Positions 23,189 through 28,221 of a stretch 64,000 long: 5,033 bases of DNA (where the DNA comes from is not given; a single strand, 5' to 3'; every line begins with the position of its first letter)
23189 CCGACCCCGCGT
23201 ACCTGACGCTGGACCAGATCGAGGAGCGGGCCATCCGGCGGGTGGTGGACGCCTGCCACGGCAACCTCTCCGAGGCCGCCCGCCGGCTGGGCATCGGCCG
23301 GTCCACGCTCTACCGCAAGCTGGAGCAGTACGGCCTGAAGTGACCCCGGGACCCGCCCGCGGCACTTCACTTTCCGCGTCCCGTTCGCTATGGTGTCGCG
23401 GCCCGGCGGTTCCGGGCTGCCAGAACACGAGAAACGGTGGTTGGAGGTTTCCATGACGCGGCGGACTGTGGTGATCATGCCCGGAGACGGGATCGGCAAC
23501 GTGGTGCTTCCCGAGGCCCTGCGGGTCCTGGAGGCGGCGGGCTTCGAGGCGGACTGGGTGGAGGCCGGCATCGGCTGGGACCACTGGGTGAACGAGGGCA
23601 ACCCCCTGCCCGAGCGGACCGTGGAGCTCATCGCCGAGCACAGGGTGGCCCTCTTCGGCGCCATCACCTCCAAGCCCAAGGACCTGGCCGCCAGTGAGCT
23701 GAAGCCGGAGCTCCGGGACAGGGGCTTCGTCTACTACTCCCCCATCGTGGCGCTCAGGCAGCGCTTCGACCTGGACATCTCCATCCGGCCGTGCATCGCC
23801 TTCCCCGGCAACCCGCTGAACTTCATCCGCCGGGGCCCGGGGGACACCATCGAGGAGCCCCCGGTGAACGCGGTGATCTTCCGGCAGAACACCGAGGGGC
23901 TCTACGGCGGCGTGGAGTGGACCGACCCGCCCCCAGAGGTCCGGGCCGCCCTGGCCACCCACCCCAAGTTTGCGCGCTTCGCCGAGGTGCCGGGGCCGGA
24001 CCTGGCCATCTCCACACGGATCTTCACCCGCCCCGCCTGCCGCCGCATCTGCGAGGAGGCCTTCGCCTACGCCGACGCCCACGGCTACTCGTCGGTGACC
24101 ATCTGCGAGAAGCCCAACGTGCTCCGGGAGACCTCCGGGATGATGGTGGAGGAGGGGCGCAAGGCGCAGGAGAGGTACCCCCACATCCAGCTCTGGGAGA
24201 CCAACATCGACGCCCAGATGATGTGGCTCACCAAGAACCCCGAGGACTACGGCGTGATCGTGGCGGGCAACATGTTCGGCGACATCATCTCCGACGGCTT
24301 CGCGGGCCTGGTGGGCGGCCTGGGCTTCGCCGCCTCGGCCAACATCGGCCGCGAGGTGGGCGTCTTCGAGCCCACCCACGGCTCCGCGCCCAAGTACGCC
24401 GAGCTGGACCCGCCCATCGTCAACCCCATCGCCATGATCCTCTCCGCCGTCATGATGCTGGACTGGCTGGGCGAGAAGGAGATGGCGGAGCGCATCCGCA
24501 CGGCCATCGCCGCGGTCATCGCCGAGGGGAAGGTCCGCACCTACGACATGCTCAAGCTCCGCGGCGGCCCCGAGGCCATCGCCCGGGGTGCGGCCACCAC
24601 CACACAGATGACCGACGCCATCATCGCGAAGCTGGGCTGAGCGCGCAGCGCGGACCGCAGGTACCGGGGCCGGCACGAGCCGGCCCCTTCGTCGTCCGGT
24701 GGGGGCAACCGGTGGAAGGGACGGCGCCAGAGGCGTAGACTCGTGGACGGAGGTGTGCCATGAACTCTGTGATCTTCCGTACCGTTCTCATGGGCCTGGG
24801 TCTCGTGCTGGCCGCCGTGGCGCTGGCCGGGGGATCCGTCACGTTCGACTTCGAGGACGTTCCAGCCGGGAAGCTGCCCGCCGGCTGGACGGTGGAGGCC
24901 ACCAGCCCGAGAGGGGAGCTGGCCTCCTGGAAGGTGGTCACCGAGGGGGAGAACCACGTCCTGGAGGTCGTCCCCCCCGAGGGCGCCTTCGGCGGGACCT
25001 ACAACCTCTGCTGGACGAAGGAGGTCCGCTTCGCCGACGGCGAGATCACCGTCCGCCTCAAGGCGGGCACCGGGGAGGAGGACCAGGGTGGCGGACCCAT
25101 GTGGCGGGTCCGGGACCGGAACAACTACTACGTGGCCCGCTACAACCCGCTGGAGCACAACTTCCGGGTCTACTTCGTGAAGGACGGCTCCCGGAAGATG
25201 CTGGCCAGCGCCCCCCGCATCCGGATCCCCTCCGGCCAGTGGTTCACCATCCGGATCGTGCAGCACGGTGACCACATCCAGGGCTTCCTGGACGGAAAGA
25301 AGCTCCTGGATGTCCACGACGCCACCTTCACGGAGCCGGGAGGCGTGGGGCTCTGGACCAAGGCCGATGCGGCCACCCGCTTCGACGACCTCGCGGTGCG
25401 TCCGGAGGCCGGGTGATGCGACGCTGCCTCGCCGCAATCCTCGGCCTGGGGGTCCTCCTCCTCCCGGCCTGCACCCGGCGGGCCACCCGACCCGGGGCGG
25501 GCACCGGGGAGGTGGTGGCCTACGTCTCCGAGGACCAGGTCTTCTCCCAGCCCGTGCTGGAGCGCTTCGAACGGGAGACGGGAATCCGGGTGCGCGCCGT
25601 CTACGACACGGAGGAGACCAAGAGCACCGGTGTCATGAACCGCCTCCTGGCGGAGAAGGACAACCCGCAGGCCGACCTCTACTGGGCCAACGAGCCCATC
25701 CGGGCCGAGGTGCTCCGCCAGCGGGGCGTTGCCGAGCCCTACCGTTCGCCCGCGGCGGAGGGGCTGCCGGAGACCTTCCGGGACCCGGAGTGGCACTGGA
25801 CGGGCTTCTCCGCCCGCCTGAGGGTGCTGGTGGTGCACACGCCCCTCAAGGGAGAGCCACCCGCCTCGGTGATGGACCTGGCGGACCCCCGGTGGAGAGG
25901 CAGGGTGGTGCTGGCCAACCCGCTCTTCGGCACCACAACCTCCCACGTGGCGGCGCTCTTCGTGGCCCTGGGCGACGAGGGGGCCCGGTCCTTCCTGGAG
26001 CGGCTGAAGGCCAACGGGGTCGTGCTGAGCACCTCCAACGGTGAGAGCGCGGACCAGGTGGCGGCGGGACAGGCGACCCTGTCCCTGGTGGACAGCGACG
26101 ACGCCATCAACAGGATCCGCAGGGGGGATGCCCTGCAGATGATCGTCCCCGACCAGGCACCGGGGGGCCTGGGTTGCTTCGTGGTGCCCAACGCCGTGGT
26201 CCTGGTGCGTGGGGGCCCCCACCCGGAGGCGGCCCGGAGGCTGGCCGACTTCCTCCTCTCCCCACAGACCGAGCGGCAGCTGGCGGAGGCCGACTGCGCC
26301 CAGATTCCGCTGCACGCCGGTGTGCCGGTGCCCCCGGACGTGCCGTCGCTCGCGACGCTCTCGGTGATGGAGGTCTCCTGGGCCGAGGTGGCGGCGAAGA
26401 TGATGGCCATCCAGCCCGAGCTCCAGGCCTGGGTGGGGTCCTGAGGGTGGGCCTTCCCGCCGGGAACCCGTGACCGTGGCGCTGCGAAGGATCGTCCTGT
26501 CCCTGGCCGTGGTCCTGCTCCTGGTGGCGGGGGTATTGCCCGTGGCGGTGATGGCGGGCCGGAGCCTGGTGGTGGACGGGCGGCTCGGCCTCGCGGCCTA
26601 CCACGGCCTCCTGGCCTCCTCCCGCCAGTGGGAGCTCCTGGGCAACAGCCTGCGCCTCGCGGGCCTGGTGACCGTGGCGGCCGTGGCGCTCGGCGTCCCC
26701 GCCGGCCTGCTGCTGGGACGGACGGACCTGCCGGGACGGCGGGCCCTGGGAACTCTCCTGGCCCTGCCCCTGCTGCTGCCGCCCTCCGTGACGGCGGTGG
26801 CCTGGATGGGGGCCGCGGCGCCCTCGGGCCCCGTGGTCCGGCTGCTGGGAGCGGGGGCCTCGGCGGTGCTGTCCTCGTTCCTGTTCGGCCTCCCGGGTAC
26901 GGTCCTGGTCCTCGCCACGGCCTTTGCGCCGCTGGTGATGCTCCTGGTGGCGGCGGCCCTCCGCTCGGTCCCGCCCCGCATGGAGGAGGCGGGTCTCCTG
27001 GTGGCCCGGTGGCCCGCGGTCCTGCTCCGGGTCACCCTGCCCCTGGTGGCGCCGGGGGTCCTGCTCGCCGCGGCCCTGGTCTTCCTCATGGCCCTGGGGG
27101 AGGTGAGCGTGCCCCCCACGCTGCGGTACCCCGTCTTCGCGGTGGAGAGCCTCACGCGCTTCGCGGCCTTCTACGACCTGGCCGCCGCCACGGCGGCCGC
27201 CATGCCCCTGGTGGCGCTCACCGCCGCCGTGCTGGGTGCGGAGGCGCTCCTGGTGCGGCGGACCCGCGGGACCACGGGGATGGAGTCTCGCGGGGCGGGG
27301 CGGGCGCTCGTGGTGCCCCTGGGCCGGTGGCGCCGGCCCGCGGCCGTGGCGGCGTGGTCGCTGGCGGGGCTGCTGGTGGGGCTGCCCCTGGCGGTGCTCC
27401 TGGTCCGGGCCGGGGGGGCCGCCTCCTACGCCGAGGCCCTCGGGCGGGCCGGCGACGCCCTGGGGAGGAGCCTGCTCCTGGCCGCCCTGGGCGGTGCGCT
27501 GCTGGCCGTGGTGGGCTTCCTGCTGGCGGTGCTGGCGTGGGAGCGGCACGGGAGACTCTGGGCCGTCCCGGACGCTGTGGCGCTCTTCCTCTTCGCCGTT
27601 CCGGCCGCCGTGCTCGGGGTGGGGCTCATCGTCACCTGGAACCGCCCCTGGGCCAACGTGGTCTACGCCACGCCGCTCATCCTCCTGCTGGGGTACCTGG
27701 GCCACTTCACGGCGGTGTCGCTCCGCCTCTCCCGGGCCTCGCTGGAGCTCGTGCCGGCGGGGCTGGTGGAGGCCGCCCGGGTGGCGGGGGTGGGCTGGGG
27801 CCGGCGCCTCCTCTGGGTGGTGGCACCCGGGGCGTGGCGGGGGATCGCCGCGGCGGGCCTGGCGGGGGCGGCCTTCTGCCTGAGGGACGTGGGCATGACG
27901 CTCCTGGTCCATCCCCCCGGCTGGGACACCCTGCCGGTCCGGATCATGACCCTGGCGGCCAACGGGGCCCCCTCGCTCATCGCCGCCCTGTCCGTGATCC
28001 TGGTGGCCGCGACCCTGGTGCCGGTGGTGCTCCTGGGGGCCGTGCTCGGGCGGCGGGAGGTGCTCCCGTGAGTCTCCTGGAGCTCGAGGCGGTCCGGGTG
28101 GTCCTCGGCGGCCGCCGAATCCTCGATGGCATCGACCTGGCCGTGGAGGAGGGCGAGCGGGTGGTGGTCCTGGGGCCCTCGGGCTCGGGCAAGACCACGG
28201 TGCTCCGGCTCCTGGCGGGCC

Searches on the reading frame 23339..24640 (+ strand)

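Call 73: search_protein_families(library=pfam, proteins=[window:23339-24640:+], max_evalue=0.00001)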
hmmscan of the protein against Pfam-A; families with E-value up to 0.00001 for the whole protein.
window:23339-24640:+ (433 aa): 1 family
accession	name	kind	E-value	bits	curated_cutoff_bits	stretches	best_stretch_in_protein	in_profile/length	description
PF00180.25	Iso_dh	-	2.7e-75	254.2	27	1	43-428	1-348/348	Isocitrate/isopropylmalate dehydrogenase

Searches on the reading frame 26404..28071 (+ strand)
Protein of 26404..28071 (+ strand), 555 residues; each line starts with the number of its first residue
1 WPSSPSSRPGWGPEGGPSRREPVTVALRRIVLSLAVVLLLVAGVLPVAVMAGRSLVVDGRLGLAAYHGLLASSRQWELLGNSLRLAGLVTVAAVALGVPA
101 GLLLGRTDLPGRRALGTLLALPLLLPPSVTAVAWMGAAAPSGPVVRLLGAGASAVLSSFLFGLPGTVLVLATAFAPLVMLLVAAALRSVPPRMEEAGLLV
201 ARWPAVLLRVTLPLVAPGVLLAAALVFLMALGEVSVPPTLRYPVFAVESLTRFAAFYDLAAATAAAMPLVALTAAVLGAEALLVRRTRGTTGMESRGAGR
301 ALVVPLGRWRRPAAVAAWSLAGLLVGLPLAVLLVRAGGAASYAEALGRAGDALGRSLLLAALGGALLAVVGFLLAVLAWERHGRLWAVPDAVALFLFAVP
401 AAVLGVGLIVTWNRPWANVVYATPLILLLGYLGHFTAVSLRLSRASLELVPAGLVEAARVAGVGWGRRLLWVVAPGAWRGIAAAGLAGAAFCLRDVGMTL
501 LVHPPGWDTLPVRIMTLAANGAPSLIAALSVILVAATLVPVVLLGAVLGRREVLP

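Call 73: search_protein_families(library=pfam, proteins=[window:26404-28071:+], max_evalue=0.00001)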
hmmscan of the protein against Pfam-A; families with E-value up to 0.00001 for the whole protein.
window:26404-28071:+ (555 aa): 1 family
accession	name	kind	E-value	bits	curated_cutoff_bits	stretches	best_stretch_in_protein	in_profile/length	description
PF00528.27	BPD_transp_1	-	7.9e-06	26.2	26.4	0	97-288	1-183/184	Binding-protein-dependent transport system inner membrane component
